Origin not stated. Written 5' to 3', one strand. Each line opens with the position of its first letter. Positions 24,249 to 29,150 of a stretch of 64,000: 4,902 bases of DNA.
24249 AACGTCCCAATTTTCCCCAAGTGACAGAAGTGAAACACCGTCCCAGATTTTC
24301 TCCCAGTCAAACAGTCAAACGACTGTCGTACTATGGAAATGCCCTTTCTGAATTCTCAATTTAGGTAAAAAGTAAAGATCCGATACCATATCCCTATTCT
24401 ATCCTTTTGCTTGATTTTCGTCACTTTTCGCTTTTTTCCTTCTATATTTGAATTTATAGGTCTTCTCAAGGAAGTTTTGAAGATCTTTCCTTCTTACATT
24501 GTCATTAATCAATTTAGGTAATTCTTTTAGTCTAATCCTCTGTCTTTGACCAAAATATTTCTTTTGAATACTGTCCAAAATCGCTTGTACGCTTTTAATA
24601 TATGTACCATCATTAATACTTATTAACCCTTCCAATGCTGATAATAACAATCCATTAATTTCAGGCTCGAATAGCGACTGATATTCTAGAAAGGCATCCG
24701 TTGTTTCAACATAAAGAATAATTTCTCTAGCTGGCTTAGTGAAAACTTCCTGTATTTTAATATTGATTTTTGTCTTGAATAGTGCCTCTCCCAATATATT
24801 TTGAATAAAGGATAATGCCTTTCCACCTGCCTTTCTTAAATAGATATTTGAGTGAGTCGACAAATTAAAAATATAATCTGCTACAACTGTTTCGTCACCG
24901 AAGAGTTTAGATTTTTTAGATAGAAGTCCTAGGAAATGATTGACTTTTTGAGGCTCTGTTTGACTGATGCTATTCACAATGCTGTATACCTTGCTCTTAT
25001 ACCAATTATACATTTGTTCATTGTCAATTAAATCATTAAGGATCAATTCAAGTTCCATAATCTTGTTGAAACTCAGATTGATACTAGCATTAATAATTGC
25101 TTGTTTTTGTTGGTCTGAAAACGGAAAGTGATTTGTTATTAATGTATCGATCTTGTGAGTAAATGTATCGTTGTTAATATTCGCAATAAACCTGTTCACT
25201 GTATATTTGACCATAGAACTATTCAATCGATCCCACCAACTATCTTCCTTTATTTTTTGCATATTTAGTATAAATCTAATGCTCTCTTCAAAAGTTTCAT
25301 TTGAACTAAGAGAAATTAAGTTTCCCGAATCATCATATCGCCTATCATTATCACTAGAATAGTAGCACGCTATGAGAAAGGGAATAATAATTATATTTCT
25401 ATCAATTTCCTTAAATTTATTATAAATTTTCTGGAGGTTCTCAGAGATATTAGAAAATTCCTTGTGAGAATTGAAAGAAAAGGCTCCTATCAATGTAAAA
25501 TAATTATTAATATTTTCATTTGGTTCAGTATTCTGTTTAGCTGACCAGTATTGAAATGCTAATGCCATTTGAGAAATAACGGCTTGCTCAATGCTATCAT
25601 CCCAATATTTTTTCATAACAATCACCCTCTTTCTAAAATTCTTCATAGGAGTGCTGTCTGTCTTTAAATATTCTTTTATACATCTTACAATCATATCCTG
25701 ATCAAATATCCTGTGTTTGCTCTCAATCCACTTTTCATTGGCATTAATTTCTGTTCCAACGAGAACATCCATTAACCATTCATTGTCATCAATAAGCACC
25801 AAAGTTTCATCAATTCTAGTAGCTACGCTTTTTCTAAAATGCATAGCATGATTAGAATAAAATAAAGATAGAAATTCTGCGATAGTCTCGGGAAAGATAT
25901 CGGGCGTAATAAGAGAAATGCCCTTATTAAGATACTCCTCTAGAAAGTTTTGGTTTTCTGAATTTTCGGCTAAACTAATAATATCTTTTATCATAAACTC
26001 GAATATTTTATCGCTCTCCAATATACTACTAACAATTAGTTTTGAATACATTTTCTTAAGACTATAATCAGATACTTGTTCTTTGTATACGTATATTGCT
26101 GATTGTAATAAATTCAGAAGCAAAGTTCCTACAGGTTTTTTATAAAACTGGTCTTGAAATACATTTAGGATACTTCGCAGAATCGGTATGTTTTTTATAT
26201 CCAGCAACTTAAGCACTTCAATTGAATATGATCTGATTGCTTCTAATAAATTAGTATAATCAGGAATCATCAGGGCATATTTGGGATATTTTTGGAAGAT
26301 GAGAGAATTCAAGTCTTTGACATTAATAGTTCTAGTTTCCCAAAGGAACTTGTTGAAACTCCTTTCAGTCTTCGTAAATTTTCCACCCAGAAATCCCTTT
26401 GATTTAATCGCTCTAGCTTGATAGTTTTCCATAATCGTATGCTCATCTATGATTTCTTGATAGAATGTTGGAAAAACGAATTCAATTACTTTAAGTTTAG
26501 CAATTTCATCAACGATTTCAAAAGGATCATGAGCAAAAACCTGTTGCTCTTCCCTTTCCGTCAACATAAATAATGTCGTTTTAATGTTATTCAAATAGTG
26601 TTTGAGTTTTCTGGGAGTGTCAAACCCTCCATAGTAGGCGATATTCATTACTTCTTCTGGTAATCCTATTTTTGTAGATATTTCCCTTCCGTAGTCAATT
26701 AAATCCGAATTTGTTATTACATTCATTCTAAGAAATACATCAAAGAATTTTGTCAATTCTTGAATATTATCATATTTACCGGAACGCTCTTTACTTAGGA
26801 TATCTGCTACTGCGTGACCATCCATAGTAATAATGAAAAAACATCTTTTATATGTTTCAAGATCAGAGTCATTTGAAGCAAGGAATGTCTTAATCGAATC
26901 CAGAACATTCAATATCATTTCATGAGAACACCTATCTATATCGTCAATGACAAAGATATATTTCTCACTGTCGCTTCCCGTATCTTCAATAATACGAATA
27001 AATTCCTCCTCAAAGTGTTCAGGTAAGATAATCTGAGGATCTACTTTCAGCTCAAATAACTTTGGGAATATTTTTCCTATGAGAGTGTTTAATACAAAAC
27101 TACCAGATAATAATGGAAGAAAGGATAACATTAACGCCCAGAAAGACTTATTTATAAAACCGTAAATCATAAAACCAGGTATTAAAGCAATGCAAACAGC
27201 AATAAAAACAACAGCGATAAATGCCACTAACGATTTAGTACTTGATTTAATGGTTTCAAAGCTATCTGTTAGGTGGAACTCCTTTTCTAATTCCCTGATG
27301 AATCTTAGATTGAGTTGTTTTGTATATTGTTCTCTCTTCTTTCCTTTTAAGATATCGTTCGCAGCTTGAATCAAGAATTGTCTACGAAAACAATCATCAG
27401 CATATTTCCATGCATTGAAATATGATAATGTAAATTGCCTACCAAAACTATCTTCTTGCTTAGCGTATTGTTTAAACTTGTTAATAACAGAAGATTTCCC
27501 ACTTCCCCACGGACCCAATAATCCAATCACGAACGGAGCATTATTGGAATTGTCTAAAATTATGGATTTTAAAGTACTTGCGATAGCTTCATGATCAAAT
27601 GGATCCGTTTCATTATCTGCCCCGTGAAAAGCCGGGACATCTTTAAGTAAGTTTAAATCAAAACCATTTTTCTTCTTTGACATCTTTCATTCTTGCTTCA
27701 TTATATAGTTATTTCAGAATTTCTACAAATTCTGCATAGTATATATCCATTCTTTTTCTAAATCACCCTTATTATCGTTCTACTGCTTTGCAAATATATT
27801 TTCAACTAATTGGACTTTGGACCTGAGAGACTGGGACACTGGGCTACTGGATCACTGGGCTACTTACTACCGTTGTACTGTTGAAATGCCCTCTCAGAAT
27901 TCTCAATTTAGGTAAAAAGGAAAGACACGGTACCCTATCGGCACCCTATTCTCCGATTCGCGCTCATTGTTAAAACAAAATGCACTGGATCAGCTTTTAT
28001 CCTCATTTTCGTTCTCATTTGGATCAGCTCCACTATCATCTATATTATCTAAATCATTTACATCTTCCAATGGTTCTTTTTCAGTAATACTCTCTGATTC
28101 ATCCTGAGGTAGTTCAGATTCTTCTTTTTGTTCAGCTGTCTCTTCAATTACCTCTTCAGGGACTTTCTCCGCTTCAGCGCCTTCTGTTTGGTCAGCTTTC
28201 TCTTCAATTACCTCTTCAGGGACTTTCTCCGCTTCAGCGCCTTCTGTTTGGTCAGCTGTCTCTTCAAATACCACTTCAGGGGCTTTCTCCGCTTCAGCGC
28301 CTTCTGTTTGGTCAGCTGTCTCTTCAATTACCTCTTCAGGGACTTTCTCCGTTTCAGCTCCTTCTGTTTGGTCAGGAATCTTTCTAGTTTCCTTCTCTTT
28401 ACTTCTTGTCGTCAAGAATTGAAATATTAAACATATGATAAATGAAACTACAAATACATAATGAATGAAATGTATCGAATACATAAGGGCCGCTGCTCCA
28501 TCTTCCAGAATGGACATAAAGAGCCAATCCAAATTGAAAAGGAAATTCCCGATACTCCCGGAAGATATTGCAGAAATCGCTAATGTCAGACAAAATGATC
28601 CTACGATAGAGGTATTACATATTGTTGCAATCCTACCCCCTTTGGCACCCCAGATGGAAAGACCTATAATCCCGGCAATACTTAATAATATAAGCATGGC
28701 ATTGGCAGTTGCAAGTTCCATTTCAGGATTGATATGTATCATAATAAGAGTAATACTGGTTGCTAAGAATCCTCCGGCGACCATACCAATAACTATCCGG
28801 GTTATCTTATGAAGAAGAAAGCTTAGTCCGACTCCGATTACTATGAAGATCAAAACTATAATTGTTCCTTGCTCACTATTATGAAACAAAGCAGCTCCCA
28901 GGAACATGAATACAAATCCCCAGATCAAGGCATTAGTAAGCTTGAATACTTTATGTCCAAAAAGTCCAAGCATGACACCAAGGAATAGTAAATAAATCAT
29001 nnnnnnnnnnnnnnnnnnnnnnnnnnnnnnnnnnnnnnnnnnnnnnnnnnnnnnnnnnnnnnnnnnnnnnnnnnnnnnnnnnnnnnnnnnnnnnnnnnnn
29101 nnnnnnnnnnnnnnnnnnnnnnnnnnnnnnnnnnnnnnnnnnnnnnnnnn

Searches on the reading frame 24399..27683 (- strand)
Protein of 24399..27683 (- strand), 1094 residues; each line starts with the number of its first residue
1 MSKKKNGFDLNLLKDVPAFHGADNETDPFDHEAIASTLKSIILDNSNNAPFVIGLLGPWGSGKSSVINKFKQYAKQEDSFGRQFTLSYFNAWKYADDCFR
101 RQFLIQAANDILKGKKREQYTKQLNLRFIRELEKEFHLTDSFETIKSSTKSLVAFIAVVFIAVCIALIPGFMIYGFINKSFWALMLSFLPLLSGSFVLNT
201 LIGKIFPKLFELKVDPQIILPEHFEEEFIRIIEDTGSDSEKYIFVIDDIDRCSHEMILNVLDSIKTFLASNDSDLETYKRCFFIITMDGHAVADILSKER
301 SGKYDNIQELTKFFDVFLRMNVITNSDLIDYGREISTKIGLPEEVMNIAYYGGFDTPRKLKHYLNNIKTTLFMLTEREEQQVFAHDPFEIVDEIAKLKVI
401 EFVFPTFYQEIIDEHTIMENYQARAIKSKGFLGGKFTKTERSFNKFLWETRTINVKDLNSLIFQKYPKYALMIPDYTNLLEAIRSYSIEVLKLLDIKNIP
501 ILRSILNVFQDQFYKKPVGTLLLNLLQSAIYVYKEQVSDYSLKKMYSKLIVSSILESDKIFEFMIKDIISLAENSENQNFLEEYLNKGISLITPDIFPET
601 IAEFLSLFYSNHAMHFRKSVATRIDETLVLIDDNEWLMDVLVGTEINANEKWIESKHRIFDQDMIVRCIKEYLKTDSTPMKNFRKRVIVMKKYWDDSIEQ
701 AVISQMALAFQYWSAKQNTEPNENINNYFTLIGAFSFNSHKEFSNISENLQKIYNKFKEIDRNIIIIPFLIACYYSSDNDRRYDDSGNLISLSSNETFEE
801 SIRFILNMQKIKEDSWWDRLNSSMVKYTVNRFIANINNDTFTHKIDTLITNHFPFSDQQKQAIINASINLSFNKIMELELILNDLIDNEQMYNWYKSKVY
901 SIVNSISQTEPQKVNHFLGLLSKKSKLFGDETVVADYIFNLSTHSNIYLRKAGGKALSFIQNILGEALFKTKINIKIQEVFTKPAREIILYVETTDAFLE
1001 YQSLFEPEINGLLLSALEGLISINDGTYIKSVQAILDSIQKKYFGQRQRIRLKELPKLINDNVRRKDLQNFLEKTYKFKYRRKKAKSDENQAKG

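Call 11: search_protein_families(library=pfam, proteins=[window:24399-27683:-], max_evalue=0.01)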
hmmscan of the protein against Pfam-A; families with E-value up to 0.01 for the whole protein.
window:24399-27683:- (1094 aa): 2 families
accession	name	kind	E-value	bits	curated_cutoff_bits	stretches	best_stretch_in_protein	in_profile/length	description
PF07693.20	KAP_NTPase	-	1.4e-24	87.3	20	1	33-324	3-229/293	KAP family P-loop domain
PF13191.12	AAA_16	-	0.00059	20.8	32.6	1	55-251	29-143/167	AAA ATPase domain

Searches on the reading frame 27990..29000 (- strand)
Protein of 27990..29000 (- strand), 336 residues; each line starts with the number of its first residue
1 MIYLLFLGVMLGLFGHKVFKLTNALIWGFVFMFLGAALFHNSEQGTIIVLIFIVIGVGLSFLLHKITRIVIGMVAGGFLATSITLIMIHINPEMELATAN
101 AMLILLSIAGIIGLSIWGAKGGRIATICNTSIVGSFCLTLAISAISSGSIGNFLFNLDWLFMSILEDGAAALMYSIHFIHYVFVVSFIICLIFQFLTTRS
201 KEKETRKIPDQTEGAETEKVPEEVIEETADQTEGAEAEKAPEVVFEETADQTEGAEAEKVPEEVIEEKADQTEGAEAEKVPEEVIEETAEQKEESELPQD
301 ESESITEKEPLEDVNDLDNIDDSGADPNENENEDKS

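Call 11: search_protein_families(library=pfam, proteins=[window:27990-29000:-], max_evalue=0.01)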
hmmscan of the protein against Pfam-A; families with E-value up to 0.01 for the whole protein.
window:27990-29000:- (336 aa): 1 family
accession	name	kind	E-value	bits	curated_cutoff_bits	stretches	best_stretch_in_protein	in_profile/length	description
PF13886.12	TM7S3_TM198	-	1.2e-07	32.1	29.2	1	3-194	3-198/199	TM7S3/TM198-like domain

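Call 63: find_encoding_contigs(protein=window:27990-29000:-, flank=6000, max_places=10)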
Protein window:27990-29000:- (336 aa): 2 contigs read that carry it; 1 place shown.
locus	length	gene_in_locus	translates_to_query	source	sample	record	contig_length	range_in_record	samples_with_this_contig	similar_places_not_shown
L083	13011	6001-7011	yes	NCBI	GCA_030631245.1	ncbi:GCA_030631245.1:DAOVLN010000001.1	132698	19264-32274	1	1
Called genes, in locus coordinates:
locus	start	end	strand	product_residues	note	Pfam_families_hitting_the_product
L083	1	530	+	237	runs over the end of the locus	PF22175:Ogg-HhH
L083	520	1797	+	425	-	PF00294:PfkB, PF05014:Nuc_deoxyrib_tr, PF15891:Nuc_deoxyri_tr2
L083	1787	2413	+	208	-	PF06508:QueC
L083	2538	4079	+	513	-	-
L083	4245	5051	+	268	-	-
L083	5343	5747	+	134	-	-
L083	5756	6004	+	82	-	-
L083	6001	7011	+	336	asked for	PF13886:TM7S3_TM198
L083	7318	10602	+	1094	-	PF07693:KAP_NTPase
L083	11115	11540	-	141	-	-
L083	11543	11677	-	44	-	-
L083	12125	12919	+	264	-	PF12844:HTH_19, PF13560:HTH_31, PF01381:HTH_3, PF13274:SocA_Panacea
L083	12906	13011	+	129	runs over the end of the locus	-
